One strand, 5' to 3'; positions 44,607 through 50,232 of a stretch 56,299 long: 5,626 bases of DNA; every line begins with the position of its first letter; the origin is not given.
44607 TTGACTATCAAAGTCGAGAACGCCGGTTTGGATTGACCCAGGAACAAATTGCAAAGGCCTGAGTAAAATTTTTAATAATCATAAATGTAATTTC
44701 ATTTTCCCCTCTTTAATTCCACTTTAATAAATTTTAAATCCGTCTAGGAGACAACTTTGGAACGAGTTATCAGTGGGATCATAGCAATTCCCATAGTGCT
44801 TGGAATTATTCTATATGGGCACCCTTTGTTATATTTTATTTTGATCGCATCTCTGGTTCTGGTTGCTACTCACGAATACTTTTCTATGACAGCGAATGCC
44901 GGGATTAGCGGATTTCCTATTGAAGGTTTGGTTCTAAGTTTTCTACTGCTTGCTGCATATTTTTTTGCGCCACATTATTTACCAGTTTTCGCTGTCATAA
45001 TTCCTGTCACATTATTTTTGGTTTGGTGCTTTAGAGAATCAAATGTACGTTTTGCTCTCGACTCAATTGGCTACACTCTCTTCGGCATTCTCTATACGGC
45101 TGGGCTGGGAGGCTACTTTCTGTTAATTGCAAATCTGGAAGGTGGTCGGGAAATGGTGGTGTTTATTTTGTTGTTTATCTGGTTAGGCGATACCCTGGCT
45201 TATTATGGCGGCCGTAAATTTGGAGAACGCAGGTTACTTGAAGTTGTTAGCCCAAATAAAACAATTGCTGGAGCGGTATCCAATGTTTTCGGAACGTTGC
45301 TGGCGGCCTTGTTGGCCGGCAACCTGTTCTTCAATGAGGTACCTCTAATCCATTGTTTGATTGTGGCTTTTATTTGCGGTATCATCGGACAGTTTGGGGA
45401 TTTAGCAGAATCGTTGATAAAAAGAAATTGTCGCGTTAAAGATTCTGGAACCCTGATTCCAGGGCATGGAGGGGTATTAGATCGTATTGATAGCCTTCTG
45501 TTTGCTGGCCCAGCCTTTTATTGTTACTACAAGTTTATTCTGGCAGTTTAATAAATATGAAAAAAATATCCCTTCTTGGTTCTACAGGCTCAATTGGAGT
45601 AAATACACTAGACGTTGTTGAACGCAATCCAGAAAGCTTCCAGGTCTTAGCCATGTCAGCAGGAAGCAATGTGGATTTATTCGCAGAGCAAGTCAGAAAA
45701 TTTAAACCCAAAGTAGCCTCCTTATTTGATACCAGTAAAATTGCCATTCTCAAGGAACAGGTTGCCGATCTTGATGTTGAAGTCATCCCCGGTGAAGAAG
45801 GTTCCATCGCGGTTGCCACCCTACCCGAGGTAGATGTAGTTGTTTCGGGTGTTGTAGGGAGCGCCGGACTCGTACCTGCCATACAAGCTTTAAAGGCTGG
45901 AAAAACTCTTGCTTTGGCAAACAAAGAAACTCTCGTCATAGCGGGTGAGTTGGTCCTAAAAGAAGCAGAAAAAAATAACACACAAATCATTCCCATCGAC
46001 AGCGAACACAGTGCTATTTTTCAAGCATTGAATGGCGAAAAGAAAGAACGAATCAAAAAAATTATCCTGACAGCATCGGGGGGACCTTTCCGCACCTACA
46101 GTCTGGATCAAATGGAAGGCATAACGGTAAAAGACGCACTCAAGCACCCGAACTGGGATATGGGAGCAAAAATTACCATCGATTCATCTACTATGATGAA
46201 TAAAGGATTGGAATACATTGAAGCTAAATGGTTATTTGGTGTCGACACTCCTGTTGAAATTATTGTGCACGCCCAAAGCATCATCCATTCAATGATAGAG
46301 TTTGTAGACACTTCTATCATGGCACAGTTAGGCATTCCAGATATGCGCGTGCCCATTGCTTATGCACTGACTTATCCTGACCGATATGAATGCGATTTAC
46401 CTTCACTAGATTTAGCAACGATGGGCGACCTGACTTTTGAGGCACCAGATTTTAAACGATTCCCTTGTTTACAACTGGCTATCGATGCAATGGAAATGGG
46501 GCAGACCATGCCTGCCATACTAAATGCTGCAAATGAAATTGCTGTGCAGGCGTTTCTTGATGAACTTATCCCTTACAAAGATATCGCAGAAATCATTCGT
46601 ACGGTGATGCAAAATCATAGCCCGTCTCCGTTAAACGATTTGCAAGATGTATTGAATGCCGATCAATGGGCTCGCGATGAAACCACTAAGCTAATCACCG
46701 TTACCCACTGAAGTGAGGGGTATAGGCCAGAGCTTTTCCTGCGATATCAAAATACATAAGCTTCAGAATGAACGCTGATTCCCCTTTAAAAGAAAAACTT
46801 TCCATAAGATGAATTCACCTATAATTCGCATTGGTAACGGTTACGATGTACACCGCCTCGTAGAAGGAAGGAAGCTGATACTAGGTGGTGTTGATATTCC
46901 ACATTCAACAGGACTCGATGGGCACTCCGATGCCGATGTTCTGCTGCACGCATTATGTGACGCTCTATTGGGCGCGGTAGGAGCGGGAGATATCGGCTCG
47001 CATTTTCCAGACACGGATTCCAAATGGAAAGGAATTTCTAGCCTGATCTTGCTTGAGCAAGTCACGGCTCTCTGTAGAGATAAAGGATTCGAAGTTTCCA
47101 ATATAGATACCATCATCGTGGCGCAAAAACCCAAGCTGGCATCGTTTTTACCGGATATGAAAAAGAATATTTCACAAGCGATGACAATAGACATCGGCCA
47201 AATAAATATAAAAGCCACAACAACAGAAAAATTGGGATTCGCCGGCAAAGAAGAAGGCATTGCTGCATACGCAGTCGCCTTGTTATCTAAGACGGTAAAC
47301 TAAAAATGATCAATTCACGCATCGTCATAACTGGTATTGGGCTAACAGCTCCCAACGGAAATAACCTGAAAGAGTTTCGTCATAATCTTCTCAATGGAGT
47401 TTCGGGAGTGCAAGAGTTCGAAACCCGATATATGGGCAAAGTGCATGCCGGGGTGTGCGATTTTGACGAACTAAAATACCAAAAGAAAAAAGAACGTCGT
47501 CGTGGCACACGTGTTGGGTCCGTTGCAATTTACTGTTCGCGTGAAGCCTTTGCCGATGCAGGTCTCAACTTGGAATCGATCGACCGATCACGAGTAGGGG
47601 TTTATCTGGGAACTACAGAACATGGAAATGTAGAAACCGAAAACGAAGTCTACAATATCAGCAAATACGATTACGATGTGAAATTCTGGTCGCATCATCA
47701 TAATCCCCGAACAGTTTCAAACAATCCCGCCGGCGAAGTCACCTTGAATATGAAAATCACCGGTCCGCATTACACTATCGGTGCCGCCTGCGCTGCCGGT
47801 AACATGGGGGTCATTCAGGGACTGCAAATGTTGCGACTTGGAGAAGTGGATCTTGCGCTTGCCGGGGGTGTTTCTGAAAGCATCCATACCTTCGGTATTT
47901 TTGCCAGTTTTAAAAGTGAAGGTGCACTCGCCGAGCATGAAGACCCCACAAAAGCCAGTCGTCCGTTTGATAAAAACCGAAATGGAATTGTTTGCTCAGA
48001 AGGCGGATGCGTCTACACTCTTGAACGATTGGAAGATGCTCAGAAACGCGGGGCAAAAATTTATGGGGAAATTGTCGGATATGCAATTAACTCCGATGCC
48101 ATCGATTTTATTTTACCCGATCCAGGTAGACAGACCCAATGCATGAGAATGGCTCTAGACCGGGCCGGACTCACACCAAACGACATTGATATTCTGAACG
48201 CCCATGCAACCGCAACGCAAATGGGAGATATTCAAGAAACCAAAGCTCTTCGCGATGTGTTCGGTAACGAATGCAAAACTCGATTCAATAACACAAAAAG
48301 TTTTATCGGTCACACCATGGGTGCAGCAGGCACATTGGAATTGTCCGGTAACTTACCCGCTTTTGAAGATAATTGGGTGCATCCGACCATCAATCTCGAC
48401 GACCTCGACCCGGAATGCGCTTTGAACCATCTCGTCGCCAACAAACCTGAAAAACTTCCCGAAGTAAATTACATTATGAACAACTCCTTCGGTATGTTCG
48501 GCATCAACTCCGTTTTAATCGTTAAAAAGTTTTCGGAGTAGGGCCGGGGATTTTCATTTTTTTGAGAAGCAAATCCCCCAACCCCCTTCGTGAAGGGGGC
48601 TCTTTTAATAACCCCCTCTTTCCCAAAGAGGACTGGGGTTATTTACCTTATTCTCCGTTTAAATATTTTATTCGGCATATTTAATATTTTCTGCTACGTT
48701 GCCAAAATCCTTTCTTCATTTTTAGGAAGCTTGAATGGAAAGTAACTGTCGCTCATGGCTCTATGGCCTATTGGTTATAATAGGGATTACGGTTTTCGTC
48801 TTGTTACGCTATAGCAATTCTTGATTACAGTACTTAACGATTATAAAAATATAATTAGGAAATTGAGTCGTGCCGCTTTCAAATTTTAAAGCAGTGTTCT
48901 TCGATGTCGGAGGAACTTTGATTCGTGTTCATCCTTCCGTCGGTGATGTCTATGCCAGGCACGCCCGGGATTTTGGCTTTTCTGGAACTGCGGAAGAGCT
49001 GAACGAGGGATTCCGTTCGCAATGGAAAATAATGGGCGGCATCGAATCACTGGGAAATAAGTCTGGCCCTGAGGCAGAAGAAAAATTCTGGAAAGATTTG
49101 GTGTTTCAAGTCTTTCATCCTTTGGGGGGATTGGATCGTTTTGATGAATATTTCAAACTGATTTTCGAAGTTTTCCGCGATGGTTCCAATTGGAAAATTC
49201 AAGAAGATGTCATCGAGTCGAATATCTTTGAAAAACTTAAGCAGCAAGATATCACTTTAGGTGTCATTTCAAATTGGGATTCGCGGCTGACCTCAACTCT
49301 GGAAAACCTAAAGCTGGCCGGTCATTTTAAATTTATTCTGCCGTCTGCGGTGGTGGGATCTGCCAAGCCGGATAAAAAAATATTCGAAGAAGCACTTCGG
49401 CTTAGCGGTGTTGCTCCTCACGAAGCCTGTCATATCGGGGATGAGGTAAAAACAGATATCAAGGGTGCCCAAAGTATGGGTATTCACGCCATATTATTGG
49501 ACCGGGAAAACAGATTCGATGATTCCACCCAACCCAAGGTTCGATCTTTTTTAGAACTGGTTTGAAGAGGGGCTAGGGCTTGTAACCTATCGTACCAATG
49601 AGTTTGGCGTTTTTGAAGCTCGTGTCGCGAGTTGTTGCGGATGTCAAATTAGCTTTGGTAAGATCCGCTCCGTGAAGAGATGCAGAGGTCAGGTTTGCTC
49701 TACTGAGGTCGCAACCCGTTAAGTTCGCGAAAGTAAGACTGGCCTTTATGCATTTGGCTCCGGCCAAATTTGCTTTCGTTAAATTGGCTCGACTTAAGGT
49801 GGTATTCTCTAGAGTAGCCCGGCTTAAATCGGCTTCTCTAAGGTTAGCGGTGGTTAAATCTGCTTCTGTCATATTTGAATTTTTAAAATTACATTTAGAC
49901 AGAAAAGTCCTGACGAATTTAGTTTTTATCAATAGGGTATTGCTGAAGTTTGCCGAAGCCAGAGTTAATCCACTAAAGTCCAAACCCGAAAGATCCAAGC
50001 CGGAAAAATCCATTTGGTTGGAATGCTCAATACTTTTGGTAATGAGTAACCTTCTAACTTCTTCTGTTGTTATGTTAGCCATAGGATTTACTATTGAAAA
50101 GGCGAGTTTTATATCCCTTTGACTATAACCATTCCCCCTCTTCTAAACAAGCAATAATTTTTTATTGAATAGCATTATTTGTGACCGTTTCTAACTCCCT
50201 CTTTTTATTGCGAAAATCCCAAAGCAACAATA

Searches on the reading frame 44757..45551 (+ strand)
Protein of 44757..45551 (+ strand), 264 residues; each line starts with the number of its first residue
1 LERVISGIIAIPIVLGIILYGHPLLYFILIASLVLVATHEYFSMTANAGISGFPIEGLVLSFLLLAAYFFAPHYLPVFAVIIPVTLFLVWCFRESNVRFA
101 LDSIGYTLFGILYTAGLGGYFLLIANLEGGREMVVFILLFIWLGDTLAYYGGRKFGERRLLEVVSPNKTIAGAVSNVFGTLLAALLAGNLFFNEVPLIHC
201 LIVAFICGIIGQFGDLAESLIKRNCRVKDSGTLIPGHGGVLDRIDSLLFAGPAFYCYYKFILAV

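Call 58: search_protein_families(library=pfam, proteins=[window:44757-45551:+], max_evalue=0.0001)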
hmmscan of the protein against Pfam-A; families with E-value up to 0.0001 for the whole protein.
window:44757-45551:+ (264 aa): 1 family
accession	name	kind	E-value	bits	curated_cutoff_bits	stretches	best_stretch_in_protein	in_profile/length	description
PF01148.25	CTP_transf_1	-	3.6e-58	197.9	24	1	2-260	2-263/264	Cytidylyltransferase family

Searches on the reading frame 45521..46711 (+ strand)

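Call 58: search_protein_families(library=pfam, proteins=[window:45521-46711:+], max_evalue=0.0001)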
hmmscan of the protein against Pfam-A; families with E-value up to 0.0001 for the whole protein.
window:45521-46711:+ (396 aa): 3 families
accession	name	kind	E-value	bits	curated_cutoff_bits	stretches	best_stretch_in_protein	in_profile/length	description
PF13288.12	DXPR_C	-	9e-45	152.1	27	1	270-386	1-114/115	DXP reductoisomerase C-terminal domain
PF02670.22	DXP_reductoisom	-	3.5e-43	147.8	21.7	1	16-142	1-129/129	1-deoxy-D-xylulose 5-phosphate reductoisomerase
PF08436.17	DXP_redisom_C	-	1.7e-41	140.7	26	1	156-239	1-84/84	1-deoxy-D-xylulose 5-phosphate reductoisomerase C-terminal domain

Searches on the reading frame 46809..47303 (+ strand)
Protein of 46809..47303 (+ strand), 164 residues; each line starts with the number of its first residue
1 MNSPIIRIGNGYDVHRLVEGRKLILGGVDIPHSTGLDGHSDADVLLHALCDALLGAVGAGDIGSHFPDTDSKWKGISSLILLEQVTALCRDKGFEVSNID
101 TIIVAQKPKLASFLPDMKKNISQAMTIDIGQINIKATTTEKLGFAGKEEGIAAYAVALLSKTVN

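Call 58: search_protein_families(library=pfam, proteins=[window:46809-47303:+], max_evalue=0.0001)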
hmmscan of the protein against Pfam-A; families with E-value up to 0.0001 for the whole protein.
window:46809-47303:+ (164 aa): 1 family
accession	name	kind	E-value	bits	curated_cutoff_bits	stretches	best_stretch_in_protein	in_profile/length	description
PF02542.21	YgbB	-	2.1e-70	236.4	26.7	1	6-159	1-154/155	YgbB family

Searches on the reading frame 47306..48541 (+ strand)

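Call 58: search_protein_families(library=pfam, proteins=[window:47306-48541:+], max_evalue=0.0001)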
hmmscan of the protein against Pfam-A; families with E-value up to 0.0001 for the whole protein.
window:47306-48541:+ (411 aa): 2 families
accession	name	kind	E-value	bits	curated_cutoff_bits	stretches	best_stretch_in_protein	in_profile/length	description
PF00109.32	ketoacyl-synt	-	4.1e-40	138.4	20.8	1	4-245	2-252/252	Beta-ketoacyl synthase, N-terminal domain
PF02801.28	Ketoacyl-synt_C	-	1.4e-28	99.8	20.8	1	253-364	1-118/119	Beta-ketoacyl synthase, C-terminal domain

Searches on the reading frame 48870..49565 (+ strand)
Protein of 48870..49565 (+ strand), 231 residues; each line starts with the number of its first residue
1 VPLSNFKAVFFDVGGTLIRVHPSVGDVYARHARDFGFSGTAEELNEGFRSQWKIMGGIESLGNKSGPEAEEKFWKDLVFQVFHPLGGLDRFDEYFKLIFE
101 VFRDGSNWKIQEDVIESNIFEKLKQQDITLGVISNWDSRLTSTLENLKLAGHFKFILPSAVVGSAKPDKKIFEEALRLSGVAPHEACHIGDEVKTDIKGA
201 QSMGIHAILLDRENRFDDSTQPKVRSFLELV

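Call 58: search_protein_families(library=pfam, proteins=[window:48870-49565:+], max_evalue=0.0001)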
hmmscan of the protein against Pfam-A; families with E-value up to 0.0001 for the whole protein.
window:48870-49565:+ (231 aa): 3 families
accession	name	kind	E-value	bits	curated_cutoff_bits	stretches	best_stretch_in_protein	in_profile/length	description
PF00702.32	Hydrolase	-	4.9e-20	73.2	26.4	1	6-204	1-191/191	haloacid dehalogenase-like hydrolase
PF13419.12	HAD_2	-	1.4e-18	68.1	23.8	1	73-209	60-177/178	Haloacid dehalogenase-like hydrolase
PF13242.12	Hydrolase_like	-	2.5e-10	40.6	22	1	166-212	4-50/75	HAD-hyrolase-like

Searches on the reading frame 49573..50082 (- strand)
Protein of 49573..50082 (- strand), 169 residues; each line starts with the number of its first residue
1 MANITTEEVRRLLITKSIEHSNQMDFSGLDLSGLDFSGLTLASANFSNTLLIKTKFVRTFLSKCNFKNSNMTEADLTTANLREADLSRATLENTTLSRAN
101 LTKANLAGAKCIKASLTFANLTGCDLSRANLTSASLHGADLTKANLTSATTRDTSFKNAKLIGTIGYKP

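Call 3: search_protein_families(library=pfam, proteins=[window:49573-50082:-], max_evalue=0.01)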
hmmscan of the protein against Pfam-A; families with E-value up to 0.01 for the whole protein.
window:49573-50082:- (169 aa): 4 families
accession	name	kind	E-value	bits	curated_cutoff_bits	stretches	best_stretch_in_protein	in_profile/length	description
PF00805.28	Pentapeptide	-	1.1e-31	108.4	20.2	4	109-147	1-39/40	Pentapeptide repeats (8 copies)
PF13599.13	Pentapeptide_4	-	2.9e-15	56.5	38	2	42-107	4-69/78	Pentapeptide repeat region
PF13576.12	Pentapeptide_3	-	1.4e-10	41.7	27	3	62-104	2-47/48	Pentapeptide repeats (9 copies)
PF25296.1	Decapeptide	-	0.00037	20.8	45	0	48-104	14-70/74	Decapeptide repeat region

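Call 4: search_protein_families(library=ncbifam, proteins=[window:49573-50082:-], max_evalue=0.01)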
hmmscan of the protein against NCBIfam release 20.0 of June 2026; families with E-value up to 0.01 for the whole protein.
window:49573-50082:- (169 aa): 19 families
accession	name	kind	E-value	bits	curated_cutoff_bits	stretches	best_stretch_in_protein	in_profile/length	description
NF011744.0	PRK15197.1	equivalog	3.1e-26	92.2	274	2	23-127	163-268/291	SPI-2 type III secretion system effector PipB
NF047416.1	penta_HetL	equivalog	1.7e-23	83.2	260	1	24-161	13-165/218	heterocyst differentiation pentapeptide repeat protein HetL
NF052603.1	penta_Alr5209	equivalog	4.5e-21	75.1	125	2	63-157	12-106/113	Alr5209 family pentapeptide repeat protein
NF011743.0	PRK15196.1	equivalog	3.2e-15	55.8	354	1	25-161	188-324/350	type III secretion system effector PipB2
NF012152.0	penta_rpt_QnrC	exception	2.2e-13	50.7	500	1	19-161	6-159/221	QnrC family quinolone resistance pentapeptide repeat protein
NF033086.2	penta_rpt_Qnr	equivalog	8.8e-12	45.2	240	2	79-163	5-90/211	Qnr family pentapeptide repeat protein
NF000421.1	penta_rpt_QnrVC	exception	3.7e-11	43.4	460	1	16-161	3-159/218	QnrVC family quinolone resistance pentapeptide repeat protein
NF011904.1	PRK15377.1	subfamily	7e-11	41.2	500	1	20-140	10-134/606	type III secretion system effector HECT-type E3 ubiquitin transferase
NF038182.1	penta_rpt_SmQnr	exception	1.4e-10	41.3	460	1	20-143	76-199/215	SmQnr family pentapeptide repeat protein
NF000349.1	mfpA_AE000516.2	equivalog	2.5e-10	40.5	360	1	31-164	29-162/183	pentapeptide repeat protein MfpA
NF000071.4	penta_rpt_QnrA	exception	3e-09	37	450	1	27-133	80-196/218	QnrA family quinolone resistance pentapeptide repeat protein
NF000056.3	penta_rpt_QnrS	exception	3.1e-09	36.8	460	1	80-163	12-96/218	QnrS family quinolone resistance pentapeptide repeat protein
NF012151.0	penta_rpt_QnrAS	exception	2.4e-08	34.3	490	1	23-161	10-159/218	QnrAS family quinolone resistance pentapeptide repeat protein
NF000139.2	penta_rpt_QnrD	exception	5.7e-08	33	425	1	26-109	96-179/214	QnrD family quinolone resistance pentapeptide repeat protein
NF000420.1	penta_rpt_QnrB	exception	6.4e-08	32.8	460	1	16-153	18-168/214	QnrB family quinolone resistance pentapeptide repeat protein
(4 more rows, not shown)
